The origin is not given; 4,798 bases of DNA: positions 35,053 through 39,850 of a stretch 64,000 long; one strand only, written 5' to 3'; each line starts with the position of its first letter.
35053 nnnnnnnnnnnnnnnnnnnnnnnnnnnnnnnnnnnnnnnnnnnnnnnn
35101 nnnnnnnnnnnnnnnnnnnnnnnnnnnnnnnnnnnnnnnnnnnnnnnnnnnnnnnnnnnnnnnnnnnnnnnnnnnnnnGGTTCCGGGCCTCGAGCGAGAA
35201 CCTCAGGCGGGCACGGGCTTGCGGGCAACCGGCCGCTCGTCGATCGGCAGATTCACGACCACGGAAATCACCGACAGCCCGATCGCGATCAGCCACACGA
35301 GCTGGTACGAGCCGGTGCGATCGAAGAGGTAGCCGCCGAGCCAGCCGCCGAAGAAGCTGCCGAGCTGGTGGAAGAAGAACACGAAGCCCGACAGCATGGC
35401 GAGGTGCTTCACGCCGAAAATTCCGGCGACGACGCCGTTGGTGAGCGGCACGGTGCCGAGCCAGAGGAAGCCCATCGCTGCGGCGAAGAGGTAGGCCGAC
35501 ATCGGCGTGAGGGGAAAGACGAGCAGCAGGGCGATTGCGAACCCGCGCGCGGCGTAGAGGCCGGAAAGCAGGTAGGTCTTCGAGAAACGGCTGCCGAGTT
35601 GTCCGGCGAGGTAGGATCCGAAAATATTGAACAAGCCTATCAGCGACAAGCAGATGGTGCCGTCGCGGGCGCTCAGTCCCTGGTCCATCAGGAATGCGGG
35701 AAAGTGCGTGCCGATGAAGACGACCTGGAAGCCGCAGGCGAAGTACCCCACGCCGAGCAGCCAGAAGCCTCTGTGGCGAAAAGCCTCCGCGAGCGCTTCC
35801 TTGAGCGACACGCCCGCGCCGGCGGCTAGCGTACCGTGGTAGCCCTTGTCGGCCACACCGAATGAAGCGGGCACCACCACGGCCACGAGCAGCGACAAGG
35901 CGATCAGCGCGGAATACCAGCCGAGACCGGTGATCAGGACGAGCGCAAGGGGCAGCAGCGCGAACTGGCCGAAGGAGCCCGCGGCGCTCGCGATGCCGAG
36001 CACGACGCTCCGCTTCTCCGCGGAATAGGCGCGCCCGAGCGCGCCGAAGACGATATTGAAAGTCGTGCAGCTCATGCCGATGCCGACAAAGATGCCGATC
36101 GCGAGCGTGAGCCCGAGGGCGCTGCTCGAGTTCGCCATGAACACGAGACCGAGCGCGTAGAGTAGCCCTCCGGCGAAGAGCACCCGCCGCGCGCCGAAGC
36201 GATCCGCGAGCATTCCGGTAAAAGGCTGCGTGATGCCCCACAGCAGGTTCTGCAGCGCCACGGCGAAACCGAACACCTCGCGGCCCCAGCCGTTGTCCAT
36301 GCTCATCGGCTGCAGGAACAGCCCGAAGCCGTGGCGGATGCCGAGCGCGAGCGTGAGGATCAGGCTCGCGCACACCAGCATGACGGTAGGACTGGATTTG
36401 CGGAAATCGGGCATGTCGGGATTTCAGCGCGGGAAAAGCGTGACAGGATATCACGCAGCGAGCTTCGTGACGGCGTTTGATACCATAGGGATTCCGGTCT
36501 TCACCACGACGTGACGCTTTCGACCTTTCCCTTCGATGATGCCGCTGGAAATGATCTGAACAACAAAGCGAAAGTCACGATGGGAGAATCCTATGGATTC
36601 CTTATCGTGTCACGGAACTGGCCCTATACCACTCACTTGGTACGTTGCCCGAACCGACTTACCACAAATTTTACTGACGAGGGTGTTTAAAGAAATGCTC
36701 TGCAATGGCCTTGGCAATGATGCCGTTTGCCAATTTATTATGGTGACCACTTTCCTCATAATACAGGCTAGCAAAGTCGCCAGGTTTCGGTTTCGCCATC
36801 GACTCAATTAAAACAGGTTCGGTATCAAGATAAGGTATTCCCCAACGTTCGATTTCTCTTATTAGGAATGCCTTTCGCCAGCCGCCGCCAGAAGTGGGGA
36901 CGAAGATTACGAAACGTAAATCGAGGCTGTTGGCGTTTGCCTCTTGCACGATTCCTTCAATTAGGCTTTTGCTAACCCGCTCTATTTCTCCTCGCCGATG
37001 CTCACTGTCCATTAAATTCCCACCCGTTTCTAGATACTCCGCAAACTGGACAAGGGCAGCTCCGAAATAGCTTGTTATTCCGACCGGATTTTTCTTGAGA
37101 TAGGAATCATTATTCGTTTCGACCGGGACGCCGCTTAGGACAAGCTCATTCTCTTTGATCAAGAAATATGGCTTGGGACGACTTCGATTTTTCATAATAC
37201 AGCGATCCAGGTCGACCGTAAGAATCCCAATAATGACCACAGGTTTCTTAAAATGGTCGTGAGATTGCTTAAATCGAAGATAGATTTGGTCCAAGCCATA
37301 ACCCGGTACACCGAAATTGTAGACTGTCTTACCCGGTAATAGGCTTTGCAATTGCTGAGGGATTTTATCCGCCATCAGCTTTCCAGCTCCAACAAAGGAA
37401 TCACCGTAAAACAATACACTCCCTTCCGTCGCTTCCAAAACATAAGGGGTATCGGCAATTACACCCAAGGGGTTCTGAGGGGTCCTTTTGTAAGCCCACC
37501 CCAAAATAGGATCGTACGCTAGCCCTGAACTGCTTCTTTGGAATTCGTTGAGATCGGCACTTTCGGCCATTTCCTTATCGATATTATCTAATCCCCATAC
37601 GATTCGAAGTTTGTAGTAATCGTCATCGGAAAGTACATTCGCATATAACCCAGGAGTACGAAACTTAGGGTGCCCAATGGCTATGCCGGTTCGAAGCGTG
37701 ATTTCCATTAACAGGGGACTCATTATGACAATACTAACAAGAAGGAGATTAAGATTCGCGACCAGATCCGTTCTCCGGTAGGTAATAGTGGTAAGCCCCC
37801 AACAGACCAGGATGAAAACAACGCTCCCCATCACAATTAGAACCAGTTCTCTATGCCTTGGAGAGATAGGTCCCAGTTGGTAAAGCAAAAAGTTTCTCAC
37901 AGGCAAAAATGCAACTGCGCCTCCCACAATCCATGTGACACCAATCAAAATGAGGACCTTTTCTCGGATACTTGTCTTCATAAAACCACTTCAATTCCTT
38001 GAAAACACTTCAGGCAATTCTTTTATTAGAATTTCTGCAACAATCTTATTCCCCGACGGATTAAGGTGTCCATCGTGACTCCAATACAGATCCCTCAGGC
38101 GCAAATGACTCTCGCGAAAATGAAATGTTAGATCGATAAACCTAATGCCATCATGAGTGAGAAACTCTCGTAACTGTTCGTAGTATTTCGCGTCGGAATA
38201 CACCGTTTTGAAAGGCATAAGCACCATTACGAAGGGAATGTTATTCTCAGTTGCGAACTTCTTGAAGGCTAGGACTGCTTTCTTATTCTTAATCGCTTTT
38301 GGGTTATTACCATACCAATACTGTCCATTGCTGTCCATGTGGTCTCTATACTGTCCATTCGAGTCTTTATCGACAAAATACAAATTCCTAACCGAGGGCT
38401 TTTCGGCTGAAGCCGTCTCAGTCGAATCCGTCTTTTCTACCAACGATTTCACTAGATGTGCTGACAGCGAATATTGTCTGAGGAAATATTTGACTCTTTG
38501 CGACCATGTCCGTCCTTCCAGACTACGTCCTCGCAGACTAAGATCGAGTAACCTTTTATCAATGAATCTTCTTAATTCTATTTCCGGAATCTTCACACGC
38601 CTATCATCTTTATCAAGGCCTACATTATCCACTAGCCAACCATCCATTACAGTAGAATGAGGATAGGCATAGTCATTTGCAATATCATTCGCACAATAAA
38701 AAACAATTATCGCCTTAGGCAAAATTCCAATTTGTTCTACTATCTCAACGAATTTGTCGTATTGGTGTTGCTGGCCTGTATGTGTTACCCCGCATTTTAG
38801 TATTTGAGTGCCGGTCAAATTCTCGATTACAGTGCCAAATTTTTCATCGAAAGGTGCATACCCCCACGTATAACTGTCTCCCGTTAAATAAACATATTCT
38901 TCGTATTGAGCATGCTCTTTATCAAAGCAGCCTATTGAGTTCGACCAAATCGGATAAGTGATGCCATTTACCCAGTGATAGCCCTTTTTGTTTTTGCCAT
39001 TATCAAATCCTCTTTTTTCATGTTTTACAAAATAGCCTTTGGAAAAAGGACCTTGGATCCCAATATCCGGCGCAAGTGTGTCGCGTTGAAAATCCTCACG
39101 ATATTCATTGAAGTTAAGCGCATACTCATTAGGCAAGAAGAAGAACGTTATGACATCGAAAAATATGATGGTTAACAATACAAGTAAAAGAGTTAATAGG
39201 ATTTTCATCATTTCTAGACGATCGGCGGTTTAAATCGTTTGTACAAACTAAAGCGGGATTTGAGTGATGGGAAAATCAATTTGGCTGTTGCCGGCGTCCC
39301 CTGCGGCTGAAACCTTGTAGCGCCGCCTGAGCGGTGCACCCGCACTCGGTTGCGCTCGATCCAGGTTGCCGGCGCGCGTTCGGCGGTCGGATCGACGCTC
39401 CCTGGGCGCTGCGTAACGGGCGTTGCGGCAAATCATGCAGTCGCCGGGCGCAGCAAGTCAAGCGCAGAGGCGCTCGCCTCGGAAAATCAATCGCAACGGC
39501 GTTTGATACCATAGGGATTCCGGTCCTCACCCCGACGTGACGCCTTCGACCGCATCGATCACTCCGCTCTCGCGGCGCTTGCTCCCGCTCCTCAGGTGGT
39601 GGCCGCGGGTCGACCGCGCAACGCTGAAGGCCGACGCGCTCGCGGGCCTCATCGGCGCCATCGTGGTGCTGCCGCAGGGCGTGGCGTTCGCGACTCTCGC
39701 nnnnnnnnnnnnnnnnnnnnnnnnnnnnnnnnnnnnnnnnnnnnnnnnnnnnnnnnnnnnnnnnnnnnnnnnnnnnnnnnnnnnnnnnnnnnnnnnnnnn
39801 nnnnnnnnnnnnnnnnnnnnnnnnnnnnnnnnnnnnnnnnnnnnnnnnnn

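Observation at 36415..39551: A ~3-kb low-GC island encoding two membrane-anchored SGNH/GDSL-like proteins, bracketed by 56-bp direct repeats that duplicate the sulP 5' end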

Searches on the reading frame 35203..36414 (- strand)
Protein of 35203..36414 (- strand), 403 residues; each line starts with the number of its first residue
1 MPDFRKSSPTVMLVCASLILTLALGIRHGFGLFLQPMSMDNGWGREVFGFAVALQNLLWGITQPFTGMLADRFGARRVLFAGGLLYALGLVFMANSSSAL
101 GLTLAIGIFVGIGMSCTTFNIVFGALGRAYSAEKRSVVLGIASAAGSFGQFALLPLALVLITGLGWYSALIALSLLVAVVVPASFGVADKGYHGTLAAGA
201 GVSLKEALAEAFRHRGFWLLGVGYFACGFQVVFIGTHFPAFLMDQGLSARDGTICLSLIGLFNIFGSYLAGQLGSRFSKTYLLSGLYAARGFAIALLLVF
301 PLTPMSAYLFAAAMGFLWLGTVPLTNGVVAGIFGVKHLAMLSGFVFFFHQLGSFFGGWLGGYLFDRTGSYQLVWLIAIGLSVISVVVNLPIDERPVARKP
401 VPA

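Call 6: search_protein_families(library=pfam, proteins=[window:35203-36414:-], max_evalue=1)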
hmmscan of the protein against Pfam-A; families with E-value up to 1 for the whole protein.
window:35203-36414:- (403 aa): 1 family
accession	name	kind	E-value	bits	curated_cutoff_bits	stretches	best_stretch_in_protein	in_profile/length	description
PF07690.21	MFS_1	-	1.1e-34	120.3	33.4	2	20-329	5-319/347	Major Facilitator Superfamily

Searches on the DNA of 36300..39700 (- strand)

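Call 34: search_rna_families(source=window, start=36300, end=39700, threshold=evalue, max_evalue=1)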
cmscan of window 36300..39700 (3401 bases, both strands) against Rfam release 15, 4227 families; matches with E-value up to 1: 0.
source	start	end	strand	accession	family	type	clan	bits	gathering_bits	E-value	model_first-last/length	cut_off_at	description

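Call 89: search_dna_similar(query=window:39255-39480:-, collection=plasmids, mode=distant, max_evalue=0.001, max_rows=15)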
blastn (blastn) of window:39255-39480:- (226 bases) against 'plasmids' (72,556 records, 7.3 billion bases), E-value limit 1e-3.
Records with a match: 1; places in all: 1; records where one place covers at least 80% of the query: 0.
Best place of each record, by identity: 90-95% 1.
By first word of the organism name: Natrinema 1.
By predicted mobility (MOB-suite, as given by PLSDB): non-mobilizable 1.
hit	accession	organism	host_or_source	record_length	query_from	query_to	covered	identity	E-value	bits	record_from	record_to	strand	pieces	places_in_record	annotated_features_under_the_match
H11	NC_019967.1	Natrinema pellirubrum DSM 15624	-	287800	83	117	15%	94.3%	3e-5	55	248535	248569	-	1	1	DUF4350 domain-containing protein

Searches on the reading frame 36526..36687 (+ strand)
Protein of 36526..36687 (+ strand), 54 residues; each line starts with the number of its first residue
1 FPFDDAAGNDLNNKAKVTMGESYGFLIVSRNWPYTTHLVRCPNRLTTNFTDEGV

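Call 64: search_protein_families(library=pfam, proteins=[window:36532-36687:+], max_evalue=10)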
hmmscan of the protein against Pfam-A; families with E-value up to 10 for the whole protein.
seq(52 aa): 0 families

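Call 66: search_dna_similar(query=window:36526-36687:+, collection=plasmids, mode=protein, max_evalue=1, max_rows=15)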
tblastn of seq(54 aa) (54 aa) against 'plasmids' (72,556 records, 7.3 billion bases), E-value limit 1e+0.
No match.
